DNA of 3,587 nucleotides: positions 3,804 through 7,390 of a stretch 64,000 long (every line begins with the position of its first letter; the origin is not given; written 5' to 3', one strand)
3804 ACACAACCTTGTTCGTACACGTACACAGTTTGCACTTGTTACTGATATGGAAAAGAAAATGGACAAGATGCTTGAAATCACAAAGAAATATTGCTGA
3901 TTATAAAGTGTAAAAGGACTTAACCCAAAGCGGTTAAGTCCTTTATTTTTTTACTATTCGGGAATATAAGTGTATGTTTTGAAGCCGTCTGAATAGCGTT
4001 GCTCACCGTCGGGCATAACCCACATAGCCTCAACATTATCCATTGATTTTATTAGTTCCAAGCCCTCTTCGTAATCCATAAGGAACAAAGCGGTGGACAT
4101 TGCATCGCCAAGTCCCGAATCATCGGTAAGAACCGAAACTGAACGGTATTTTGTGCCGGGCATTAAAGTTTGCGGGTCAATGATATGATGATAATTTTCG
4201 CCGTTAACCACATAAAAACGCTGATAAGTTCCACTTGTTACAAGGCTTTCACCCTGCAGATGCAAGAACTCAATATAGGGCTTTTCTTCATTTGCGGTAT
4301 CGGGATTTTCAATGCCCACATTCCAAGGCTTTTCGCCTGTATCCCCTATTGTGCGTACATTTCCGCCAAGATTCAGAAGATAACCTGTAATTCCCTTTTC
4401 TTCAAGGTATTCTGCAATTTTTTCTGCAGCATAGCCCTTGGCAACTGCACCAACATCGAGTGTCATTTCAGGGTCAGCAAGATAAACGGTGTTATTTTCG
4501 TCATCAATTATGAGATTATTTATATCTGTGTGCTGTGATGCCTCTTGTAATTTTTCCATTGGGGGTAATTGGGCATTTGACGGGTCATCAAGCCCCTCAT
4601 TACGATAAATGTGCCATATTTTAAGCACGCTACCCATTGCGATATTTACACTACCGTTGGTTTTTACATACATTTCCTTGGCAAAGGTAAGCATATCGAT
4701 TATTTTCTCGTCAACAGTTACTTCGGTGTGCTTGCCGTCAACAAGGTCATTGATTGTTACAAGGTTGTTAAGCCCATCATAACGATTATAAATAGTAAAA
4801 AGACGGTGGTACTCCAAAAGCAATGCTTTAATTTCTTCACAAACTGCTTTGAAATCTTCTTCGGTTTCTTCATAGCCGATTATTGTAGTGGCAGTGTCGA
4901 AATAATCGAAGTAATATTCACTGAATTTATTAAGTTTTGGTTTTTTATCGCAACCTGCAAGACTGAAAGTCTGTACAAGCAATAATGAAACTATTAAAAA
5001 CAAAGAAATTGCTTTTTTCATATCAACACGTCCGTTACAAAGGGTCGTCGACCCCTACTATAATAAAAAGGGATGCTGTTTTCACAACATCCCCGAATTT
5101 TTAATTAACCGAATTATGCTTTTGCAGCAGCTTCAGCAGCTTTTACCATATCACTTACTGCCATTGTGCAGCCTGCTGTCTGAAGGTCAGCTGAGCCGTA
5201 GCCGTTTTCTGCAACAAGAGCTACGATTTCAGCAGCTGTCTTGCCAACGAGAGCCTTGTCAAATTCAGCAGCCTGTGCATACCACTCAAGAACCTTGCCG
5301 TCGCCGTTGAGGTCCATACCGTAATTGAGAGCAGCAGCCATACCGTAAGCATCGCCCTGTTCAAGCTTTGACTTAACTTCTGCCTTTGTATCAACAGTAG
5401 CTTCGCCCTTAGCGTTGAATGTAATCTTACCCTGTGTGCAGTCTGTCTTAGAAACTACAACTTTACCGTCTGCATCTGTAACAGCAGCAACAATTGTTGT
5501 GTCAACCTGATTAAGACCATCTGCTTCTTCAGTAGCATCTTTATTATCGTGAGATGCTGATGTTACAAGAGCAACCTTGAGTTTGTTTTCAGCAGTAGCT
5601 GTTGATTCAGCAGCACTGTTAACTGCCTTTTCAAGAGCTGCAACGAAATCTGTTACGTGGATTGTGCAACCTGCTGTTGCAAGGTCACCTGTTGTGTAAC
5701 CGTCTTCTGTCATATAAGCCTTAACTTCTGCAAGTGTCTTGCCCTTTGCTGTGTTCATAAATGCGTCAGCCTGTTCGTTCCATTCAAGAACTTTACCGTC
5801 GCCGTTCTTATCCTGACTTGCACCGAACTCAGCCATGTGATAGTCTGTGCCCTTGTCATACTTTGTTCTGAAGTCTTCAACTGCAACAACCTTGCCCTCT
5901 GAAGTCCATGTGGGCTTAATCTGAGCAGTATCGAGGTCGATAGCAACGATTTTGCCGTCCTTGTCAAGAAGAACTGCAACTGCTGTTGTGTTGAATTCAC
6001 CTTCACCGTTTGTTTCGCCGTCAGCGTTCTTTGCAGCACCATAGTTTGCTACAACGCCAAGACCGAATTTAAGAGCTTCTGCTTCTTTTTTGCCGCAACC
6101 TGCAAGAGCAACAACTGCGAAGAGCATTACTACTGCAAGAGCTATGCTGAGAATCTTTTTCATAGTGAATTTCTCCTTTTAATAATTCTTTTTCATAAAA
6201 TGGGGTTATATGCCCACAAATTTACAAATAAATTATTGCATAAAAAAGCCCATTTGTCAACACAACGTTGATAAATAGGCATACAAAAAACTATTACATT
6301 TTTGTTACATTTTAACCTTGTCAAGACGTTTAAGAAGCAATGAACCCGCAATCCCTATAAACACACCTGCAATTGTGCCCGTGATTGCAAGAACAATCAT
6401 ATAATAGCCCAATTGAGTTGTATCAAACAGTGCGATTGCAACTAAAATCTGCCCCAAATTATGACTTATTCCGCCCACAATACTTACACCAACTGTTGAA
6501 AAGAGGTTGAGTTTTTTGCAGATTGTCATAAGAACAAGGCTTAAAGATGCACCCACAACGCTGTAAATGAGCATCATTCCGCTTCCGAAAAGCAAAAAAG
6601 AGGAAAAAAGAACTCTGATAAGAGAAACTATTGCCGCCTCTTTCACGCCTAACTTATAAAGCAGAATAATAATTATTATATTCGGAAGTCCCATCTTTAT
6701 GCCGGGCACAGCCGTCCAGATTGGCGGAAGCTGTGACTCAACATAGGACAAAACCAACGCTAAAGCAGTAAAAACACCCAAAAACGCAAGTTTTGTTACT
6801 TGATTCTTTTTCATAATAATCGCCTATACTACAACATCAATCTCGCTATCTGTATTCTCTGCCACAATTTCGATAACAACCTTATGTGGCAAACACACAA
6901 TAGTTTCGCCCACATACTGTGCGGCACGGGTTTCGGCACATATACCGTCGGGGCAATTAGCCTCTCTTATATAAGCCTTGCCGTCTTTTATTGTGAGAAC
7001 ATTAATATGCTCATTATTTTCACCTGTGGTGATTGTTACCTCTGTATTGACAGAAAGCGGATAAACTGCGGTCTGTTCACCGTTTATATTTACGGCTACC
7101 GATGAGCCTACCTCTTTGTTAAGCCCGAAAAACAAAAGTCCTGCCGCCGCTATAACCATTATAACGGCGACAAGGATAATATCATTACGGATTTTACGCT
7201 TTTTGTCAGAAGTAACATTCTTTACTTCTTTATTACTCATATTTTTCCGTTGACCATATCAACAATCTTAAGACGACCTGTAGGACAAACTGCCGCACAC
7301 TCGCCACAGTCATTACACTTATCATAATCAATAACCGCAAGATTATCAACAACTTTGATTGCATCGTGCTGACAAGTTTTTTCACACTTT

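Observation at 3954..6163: PplA/FmnB-like pair: ApbE next to a tandem-repeat lipoprotein whose FMN_bind-like motif is non-canonical (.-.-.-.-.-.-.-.)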

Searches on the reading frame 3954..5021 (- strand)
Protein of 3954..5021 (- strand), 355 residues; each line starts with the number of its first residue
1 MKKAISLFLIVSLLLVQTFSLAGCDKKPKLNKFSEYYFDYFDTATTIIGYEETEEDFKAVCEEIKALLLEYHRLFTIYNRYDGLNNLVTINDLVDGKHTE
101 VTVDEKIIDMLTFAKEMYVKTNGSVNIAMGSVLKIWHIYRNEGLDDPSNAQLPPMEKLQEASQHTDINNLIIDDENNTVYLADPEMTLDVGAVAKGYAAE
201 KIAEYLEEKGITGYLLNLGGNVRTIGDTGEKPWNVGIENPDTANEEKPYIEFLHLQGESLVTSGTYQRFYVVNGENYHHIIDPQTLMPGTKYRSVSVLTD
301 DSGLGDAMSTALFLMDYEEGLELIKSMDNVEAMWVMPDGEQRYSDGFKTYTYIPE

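Call 3: search_protein_families(library=pfam, proteins=[window:3954-5021:-], max_evalue=1)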
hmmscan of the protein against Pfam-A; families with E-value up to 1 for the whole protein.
window:3954-5021:- (355 aa): 2 families
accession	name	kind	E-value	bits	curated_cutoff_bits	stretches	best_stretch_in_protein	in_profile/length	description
PF02424.20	ApbE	-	4.3e-70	236.7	25.6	1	43-334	3-266/266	ApbE family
PF16486.11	ArgoN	-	0.055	14.3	30.9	1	46-103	19-83/142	N-terminal domain of argonaute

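Call 4: search_protein_families(library=ncbifam, proteins=[window:3954-5021:-], max_evalue=1)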
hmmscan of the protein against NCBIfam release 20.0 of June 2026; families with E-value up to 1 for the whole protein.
window:3954-5021:- (355 aa): 2 families
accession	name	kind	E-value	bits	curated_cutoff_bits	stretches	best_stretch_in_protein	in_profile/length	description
NF007774.0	PRK10461.1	equivalog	6.4e-33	114.1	498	1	12-327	8-320/351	FAD:protein FMN transferase ApbE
NF038215.1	acineto_lipo_PV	hypoth_equivalog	0.02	14.6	33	1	5-32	3-26/55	NF038215 family lipoprotein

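Call 83: search_solved_structures(query=window:3954-5021:-, max_evalue=1e-10)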
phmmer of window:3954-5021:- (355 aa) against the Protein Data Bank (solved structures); distinct sequences matched with E-value up to 1e-10: 13.
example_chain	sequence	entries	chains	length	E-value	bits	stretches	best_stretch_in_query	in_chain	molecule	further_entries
1vrm_A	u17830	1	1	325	7.6e-35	124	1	89-349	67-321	hypothetical protein TM1553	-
4ifu_A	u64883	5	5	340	1.1e-34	123.6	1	57-347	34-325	FAD:protein FMN transferase | Thiamine biosynthesis lipoprotein ApbE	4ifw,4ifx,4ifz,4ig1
4xdt_A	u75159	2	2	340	1.1e-34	123.6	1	57-347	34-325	FAD:protein FMN transferase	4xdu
7mgt_A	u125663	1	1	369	1.4e-34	123.1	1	57-347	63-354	FAD:protein FMN transferase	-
4xdr_A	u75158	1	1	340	1.3e-33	120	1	57-347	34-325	FAD:protein FMN transferase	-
7esa_A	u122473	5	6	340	8.9e-31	110.7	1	101-347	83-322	FAD:protein FMN transferase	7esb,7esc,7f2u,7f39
4xgw_A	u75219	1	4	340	7.8e-29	104.3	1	101-338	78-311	FAD:protein FMN transferase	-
2o18_A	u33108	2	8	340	2.8e-28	102.4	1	101-338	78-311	Thiamine biosynthesis lipoprotein apbE | FAD:protein FMN transferase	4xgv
4xgx_A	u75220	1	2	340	3.8e-28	102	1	102-338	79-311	FAD:protein FMN transferase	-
3pnd_A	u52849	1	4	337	3.7e-26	95.5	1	103-349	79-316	Thiamine biosynthesis lipoprotein ApbE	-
6nxi_A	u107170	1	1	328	3.1e-25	92.5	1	105-344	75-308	FAD:protein FMN transferase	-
6nxj_A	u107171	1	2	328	7.6e-24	87.9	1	105-344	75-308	FAD:protein FMN transferase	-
5mgy_H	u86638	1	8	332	3.4e-19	72.6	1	105-344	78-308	FAD:protein FMN transferase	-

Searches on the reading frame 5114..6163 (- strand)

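Call 3: search_protein_families(library=pfam, proteins=[window:5114-6163:-], max_evalue=1)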
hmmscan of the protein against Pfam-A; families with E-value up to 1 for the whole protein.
window:5114-6163:- (349 aa): 7 families
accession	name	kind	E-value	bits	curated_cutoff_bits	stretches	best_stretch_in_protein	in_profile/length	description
PF24040.1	DUF7349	-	0.027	14.6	27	1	245-269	14-37/50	Domain of unknown function (DUF7349)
PF20037.4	DUF6440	-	0.069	13.4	26.5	0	59-73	37-51/53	Family of unknown function (DUF6440)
PF13627.12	LptM_cons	-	0.12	12.7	27.3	1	11-24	2-15/23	LPS-assembly lipoprotein LptM, conserved region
PF22470.1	Histone_HNS_N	-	0.12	12.7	24.5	1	136-164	50-78/79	H-NS histone-like proteins, N-terminal domain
PF11213.13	DUF3006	-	0.33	11.6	32.3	0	62-97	10-44/67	Protein of unknown function (DUF3006)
PF08493.15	AflR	-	0.34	11.4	24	0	290-305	77-92/99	Aflatoxin regulatory protein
PF08139.17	LPAM_1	-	0.42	11.6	20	1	1-14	1-14/18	Prokaryotic membrane lipoprotein lipid attachment site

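Call 4: search_protein_families(library=ncbifam, proteins=[window:5114-6163:-], max_evalue=1)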
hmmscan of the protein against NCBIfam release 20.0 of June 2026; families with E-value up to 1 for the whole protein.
window:5114-6163:- (349 aa): 2 families
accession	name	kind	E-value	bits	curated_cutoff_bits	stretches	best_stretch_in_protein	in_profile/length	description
NF047847.2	SS_mature_LptM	equivalog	0.005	16.9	27.7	1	1-26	1-23/31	LPS translocon maturation chaperone LptM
NF047408.1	SA0632_fam_LP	equivalog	0.051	13.2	70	1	1-31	1-27/68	SA0632 family lipoprotein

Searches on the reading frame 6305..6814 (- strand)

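Call 3: search_protein_families(library=pfam, proteins=[window:6305-6814:-], max_evalue=1)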
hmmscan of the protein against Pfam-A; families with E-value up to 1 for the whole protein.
window:6305-6814:- (169 aa): 1 family
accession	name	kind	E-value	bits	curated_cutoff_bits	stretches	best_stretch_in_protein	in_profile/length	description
PF07456.16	Hpre_diP_synt_I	-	1.2e-34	119.8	30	1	15-159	1-146/147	Heptaprenyl diphosphate synthase component I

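Call 4: search_protein_families(library=ncbifam, proteins=[window:6305-6814:-], max_evalue=1)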
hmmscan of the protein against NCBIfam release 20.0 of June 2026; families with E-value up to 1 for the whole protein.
window:6305-6814:- (169 aa): 0 families

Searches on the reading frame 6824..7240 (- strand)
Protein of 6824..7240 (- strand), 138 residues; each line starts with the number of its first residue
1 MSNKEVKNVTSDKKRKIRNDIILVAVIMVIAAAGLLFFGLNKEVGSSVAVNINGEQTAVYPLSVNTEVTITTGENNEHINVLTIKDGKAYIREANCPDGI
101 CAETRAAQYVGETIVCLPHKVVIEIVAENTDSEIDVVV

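Call 3: search_protein_families(library=pfam, proteins=[window:6824-7240:-], max_evalue=1)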
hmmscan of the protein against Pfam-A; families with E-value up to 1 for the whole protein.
window:6824-7240:- (138 aa): 2 families
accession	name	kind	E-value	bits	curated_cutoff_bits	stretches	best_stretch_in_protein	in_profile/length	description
PF07009.16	NusG_II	-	2.6e-26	92.3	29.6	1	24-128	2-106/107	NusG domain II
PF22269.2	TagH_SH3-like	-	0.54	10.9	27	0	115-130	23-38/62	Teichoic acid transporter subunit TagH, SH3-like domain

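Call 4: search_protein_families(library=ncbifam, proteins=[window:6824-7240:-], max_evalue=1)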
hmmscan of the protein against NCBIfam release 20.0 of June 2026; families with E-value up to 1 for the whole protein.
window:6824-7240:- (138 aa): 3 families
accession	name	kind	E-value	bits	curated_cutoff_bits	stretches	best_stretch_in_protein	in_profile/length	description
TIGR01355.1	cyt_deam_dimer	equivalog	0.014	14.7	275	1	27-71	47-92/283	cytidine deaminase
NF045999.1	MAG1140_fam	equivalog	0.063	13.4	35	1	13-71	1-59/126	MAG1140 family protein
TIGR04203.1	RPT_S_cricet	repeat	0.13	12.4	60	1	66-88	14-35/38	TIGR04203-type repeat-containing surface protein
